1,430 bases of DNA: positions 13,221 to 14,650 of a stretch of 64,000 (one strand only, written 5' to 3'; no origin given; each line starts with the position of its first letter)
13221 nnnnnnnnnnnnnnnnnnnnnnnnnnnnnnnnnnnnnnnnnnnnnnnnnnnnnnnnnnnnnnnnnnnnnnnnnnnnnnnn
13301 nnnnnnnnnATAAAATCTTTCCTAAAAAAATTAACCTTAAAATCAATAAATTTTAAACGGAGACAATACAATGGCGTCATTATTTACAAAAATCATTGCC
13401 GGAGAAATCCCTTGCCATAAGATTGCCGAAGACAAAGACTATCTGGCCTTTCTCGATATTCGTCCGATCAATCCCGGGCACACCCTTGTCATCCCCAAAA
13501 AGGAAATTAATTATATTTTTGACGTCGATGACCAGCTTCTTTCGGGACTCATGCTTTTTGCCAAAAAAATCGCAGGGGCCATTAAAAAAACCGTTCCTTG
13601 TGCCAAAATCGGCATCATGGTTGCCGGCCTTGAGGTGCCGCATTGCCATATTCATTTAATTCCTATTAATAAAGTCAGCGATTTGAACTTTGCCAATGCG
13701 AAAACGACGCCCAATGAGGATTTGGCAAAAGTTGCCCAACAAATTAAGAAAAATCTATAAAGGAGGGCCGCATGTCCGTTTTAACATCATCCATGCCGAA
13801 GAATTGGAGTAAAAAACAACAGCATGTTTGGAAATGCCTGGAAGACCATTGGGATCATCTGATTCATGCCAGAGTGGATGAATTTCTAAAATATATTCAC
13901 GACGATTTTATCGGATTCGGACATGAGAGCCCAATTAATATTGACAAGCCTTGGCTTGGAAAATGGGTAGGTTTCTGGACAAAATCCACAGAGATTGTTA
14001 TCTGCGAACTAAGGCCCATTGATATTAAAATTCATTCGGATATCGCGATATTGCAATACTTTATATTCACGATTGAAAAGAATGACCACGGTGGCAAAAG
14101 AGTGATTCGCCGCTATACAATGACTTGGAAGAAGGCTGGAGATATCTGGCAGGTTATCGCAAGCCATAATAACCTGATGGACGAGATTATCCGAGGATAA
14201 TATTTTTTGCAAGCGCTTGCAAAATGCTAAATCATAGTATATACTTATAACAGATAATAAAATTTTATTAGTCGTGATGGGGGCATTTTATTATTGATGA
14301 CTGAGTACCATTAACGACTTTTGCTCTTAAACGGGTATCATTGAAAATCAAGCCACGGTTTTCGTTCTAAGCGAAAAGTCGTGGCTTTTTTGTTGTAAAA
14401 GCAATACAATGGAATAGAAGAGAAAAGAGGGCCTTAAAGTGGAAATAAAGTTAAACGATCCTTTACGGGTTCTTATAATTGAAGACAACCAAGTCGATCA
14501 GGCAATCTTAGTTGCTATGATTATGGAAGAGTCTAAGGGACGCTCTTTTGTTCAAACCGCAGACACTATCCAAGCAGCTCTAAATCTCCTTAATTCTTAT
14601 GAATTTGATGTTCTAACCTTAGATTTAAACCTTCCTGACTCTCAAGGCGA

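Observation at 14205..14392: Riboswitch- or attenuator-like leader with mutually exclusive structures upstream of the two-component pair next to the giant genes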

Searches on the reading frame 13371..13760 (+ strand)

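Call 10: search_protein_families(library=pfam, proteins=[window:13371-13760:+])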
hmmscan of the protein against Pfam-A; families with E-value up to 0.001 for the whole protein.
window:13371-13760:+ (129 aa): 3 families
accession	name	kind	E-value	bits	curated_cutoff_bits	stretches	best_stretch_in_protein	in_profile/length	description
PF01230.28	HIT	-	8.9e-22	78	21.5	1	11-99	2-95/98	HIT domain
PF11969.13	DcpS_C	-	2.1e-10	41.5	24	1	4-103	3-106/114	Scavenger mRNA decapping enzyme C-term binding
PF04677.20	CwfJ_C_1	-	0.00021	21.6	21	1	22-103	34-113/122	Protein similar to CwfJ C-terminus 1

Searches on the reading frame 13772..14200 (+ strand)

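Call 10: search_protein_families(library=pfam, proteins=[window:13772-14200:+])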
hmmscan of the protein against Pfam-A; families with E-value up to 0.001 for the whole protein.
window:13772-14200:+ (142 aa): 2 families
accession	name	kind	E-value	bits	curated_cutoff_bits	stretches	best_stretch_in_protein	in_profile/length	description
PF14534.12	DUF4440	-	3.5e-08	34.3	25.2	1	20-128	2-107/107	Domain of unknown function (DUF4440)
PF13474.12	SnoaL_3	-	0.00023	21.9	22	1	22-132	4-115/121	SnoaL-like domain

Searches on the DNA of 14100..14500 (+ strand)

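Call 4: search_rna_families(source=window, start=14100, end=14500, threshold=evalue, max_evalue=10, show_alignments=3)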
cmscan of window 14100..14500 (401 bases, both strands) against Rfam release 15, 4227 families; matches with E-value up to 10: 7.
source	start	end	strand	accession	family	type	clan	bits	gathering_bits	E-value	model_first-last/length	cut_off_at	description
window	14346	14392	+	RF03535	TEG147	Cis-reg;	-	21.5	56.1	0.089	1-60/60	no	Staphylococcus aureus small RNA TEG147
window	14292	14391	+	RF01065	23S-methyl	Cis-reg;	-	19.4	50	1.2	1-102/102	no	23S methyl RNA motif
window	14119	14168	+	RF00441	snoZ242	Gene; snRNA; snoRNA; CD-box;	-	17.2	90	0.08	1-198/198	no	Small nucleolar RNA Z242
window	14350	14421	-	RF02236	asX2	Gene; sRNA;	-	16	70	1.1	1-87/87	no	Xanthomonas sRNA asX2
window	14195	14234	+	RF04111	MIR6274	Gene; miRNA;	-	15.1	80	7.5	1-107/107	no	MIR6274 microRNA precursor family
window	14187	14240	+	RF01726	SAM-II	Cis-reg; riboswitch;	-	14.8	44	3.8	1-60/60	no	SAM-II riboswitch aptamer (SAM-II long loop)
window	14286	14309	+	RF02288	TtnuCD11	Gene; snRNA; snoRNA; CD-box;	-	13.6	70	1.2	1-74/74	no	Tetrahymena snoRNA TtnuCD11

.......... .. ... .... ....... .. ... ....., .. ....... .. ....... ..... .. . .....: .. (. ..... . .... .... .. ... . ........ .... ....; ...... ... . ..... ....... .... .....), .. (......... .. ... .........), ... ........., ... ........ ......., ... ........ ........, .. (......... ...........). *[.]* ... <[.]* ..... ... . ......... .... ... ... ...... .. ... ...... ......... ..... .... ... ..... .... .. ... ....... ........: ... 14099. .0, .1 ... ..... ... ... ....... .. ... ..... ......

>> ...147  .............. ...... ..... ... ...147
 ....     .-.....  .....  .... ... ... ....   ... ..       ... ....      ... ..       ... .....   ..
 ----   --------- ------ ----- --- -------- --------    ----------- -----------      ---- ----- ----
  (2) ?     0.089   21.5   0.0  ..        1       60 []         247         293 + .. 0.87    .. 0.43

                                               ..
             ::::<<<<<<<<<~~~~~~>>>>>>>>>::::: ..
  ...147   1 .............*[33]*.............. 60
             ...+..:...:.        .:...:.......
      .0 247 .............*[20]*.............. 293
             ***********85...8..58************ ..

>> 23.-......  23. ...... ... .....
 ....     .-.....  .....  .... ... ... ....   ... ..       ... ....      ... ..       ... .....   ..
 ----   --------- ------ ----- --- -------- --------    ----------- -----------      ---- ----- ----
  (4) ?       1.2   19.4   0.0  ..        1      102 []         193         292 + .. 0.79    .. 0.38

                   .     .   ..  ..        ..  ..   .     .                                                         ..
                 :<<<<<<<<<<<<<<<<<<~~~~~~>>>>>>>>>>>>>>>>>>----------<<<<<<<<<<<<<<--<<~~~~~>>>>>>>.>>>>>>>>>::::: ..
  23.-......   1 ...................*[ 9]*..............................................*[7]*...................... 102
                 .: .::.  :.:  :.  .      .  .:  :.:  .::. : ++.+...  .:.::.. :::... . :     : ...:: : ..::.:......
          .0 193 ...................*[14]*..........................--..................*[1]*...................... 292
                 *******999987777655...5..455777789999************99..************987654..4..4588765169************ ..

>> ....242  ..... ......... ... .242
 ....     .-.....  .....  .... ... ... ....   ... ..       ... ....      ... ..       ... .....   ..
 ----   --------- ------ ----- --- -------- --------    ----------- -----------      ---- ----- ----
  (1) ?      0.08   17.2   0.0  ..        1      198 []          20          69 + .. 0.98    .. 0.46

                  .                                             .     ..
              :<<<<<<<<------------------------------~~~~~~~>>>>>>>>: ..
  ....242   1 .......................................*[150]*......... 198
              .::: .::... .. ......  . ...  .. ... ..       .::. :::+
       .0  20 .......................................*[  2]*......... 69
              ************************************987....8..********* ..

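Call 51: build_rna_model(alignment_id=A2, structure=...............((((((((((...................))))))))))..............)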
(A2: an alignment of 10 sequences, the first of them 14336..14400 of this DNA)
Model R1 built from alignment A2 (10 sequences, 68 columns); structure: as given.
model positions 65; base pairs 10; branch points 0; effective number of sequences 10; information 0.716 bits per position. Calibrated on 0.2 Mb of random sequence (short: E-values are rough).
structure used (alignment columns):
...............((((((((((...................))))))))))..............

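Call 52: search_with_rna_model(model_id=R1, sources=[window, L001, L002, L003, L004, L005, L006, L007, L008, L009, L010, L011, L012, L013, L014, L015, L016, L017, L018, L019, L020, L021, L022, L023, L024, L025, L026, L027, L028, L029, L030, L031, L032, L033, L034, L035, L036, L037, L038, L039, L040, L041, L042, L043, L044, L045, L046, L047, L048, L049, L050, L051, L052, L053, L054, L055, L056, L057, L058, L059, L060, L061, L062, L063, L064, L065, L066, L067, L068, L069, L070, L071, L072, L073, L074, L075, L076, L077, L078, L079, L080, L082, L083, L084, L085, L086, L087, L088, L089, L090, L091, L092, L093, L094, L095, L096, L097, L098, L099, L100], max_evalue=1)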
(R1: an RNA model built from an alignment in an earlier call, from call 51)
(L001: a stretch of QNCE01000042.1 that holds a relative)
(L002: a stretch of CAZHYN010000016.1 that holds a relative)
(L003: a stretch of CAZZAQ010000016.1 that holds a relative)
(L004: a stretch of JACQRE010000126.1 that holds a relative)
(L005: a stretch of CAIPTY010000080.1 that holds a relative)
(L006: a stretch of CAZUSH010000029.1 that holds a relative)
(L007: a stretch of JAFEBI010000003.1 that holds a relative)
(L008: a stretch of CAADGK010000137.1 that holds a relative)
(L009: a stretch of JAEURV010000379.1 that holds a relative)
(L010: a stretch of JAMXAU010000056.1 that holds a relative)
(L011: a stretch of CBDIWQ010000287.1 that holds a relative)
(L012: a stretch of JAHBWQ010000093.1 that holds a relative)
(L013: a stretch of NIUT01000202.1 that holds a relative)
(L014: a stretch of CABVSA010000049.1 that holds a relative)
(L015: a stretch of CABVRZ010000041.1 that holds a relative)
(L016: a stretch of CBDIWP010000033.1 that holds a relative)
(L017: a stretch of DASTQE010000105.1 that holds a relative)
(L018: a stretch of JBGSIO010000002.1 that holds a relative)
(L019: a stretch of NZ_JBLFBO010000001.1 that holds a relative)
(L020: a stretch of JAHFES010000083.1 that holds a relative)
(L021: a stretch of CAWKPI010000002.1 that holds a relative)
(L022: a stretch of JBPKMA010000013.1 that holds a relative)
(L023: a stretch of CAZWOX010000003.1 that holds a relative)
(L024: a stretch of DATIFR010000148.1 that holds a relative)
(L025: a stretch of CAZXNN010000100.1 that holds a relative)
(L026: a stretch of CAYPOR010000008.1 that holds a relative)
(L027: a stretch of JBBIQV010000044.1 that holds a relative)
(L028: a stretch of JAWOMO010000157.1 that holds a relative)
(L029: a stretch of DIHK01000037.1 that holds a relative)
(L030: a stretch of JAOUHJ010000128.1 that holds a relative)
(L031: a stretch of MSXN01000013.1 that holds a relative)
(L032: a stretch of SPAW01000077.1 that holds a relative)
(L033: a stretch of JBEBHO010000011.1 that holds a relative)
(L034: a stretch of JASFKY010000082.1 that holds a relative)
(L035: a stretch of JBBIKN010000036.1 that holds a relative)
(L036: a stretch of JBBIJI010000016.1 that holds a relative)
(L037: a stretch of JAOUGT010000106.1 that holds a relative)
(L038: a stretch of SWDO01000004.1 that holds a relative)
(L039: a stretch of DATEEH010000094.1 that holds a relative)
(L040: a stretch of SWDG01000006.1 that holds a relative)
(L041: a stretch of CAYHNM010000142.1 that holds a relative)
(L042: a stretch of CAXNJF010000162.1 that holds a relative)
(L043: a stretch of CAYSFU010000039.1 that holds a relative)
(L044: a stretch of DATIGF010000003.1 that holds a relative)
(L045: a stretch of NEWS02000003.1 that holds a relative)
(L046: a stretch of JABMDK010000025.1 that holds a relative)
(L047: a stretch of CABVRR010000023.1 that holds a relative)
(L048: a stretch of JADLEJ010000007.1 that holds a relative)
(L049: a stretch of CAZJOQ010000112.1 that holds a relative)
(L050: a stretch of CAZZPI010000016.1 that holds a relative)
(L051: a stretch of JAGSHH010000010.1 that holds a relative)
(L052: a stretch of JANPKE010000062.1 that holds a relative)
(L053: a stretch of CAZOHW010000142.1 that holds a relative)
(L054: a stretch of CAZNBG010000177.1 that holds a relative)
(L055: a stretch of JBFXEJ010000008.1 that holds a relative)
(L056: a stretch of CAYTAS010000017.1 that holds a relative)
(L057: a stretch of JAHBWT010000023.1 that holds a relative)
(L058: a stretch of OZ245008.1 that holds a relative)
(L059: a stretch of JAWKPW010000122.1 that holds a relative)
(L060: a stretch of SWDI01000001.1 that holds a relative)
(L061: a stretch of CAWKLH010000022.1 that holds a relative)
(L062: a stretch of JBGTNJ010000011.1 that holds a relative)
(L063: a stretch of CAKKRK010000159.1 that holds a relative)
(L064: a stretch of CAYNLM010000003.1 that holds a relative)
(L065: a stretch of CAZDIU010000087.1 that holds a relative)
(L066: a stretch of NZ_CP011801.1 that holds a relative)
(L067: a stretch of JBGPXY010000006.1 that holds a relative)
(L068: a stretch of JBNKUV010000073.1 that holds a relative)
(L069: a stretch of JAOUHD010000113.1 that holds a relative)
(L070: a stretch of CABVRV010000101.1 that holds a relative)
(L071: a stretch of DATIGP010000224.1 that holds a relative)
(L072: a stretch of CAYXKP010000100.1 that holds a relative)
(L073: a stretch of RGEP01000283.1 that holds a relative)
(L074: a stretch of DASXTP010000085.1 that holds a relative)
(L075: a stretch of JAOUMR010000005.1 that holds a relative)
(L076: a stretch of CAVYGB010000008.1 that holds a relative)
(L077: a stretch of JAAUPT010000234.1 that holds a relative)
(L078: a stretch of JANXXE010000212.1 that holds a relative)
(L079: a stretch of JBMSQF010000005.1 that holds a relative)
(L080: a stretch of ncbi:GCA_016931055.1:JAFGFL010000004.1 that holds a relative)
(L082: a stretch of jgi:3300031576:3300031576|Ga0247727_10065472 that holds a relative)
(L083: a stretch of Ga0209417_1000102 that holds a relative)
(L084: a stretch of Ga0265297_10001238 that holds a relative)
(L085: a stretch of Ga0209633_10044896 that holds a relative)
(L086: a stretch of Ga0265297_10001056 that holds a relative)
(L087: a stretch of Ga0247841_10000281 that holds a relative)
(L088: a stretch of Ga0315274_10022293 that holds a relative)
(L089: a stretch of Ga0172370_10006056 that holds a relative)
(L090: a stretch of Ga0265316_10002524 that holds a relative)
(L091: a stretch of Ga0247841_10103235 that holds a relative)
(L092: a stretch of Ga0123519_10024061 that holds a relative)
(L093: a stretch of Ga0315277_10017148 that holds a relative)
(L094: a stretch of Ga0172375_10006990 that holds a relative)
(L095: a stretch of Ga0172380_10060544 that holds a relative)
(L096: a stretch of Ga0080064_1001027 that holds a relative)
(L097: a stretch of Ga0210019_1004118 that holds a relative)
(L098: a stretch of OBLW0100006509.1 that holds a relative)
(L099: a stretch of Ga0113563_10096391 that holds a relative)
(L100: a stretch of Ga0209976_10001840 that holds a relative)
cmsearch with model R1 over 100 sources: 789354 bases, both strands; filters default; matches with E-value up to 1: 9.
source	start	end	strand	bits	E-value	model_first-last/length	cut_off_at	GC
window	14336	14400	+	60.8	2.3e-11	1-65/65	no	0.35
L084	2390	2457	+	56.5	2.8e-10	1-65/65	no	0.24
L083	2386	2448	+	52.1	3.9e-09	1-65/65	no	0.32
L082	147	211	+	49.5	1.8e-08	1-65/65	no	0.46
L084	2391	2458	-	32.3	0.00049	1-65/65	no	0.24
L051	5775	5823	-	26.9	0.012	1-65/65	no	0.24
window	14337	14401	-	24.7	0.044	1-65/65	no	0.37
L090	2626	2690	+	23.1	0.11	1-65/65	no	0.38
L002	7076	7142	+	22.2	0.2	1-65/65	no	0.46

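Call 53: search_with_rna_model(model_id=R1, sources=[L101, L102, L103, L104, L105, L106, L107, L108, L109, L110, L111, L112, L113, L114, L115, L116, L117, L118, L119, L120, L121, L122, L123, L124, L125, L126, L127, L128, L129, L130, L131, L132, L133, L134, L135, L136, L137, L138, L139, L140, L141, L142, L143, L144, L145, L146, L147, L148, L149, L150, L151, L152, L153, L154, L155, L156, L157, L158, L159, L160, L161, L162, L163, L164, L165, L167, L172, L173, L174, L175], max_evalue=1)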
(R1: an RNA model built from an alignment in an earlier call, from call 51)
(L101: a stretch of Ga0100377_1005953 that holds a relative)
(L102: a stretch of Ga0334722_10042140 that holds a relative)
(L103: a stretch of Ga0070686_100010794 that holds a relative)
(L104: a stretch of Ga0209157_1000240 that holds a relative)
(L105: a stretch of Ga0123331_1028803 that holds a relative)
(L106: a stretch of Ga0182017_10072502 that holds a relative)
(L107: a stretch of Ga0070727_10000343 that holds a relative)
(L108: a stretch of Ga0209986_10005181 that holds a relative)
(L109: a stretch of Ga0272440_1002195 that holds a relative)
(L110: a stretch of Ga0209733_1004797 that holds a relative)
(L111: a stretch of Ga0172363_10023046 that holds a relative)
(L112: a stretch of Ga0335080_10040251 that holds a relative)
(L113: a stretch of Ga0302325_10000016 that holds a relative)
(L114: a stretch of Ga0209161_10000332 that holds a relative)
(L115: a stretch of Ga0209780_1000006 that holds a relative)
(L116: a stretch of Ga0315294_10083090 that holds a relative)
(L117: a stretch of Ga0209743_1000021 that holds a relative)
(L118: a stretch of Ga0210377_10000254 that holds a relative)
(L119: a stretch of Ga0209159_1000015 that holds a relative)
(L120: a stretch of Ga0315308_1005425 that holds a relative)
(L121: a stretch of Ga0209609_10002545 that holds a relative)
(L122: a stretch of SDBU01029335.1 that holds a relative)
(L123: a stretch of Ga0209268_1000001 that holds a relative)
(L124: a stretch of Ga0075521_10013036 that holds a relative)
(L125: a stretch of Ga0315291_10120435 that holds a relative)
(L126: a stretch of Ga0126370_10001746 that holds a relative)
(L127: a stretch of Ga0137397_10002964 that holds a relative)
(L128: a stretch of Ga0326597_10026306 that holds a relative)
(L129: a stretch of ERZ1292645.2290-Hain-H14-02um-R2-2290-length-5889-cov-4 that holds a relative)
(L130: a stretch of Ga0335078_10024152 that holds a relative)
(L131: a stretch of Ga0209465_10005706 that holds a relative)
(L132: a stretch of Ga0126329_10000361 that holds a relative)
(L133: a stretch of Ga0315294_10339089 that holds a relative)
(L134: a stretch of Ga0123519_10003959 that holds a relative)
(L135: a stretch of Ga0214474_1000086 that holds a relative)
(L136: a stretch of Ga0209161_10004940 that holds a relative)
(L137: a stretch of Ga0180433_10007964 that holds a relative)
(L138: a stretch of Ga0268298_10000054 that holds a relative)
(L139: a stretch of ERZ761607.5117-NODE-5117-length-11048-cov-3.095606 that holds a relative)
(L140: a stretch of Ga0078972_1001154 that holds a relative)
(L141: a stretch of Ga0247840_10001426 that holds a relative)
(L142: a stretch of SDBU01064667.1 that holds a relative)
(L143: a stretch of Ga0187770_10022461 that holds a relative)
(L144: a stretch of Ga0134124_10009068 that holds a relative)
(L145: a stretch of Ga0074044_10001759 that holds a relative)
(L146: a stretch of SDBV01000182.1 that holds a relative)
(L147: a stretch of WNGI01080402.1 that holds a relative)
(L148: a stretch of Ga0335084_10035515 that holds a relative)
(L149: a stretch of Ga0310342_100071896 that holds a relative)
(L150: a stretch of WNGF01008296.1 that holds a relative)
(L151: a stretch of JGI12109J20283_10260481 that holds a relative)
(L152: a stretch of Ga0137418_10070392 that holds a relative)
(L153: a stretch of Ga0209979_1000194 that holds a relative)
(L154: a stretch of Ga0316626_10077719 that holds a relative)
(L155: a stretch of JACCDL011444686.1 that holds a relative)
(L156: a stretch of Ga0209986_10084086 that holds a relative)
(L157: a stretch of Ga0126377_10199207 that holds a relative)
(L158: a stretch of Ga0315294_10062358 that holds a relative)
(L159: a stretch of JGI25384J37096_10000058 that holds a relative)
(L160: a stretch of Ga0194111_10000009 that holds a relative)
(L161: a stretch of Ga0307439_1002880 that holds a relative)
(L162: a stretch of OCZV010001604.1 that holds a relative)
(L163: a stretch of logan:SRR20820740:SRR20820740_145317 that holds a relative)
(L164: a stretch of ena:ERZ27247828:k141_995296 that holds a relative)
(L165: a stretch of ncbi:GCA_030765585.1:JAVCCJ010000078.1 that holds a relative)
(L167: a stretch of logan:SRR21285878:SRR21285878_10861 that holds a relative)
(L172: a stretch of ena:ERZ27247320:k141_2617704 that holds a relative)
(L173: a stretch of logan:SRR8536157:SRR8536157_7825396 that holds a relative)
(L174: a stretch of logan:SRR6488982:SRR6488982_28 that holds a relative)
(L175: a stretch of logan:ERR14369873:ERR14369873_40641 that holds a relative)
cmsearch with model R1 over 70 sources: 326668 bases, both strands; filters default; matches with E-value up to 1: 15.
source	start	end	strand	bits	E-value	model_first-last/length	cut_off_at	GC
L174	2144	2207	+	62.1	4.1e-12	1-65/65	no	0.33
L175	2127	2189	+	57.2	7.5e-11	1-65/65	no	0.4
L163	2393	2455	+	55.9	1.7e-10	1-65/65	no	0.37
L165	2248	2312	+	52.9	9.8e-10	1-65/65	no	0.32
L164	2024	2089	+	49.2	8.8e-09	1-65/65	no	0.38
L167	2211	2277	+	48.7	1.2e-08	1-65/65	no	0.39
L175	2128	2190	-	31.5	0.00031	1-65/65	no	0.4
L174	2145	2208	-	30.3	0.00064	1-65/65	no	0.34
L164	2031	2090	-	29.1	0.0013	1-65/65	no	0.38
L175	1503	1558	+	20.1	0.28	1-65/65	no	0.45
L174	1506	1560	+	20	0.29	1-65/65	no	0.38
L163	2394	2456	-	18.6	0.69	1-65/65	no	0.37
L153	1421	1472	-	18.3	0.8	1-65/65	no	0.25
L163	1698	1748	+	18.1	0.92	1-65/65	no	0.35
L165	2249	2313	-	18.1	0.92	1-65/65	no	0.34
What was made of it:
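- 14350..14391 (+): Intrinsic terminator: a hairpin at 14350-14386 whose base is invariant in the family (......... 14350-14358 with GUCGUGGCU 14378-14386), followed by a T-run at 14386-14391. Model R1 scores 49-62 bits at these sites only; the next best unrelated hit scores 27 bits (calls 52, 53).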
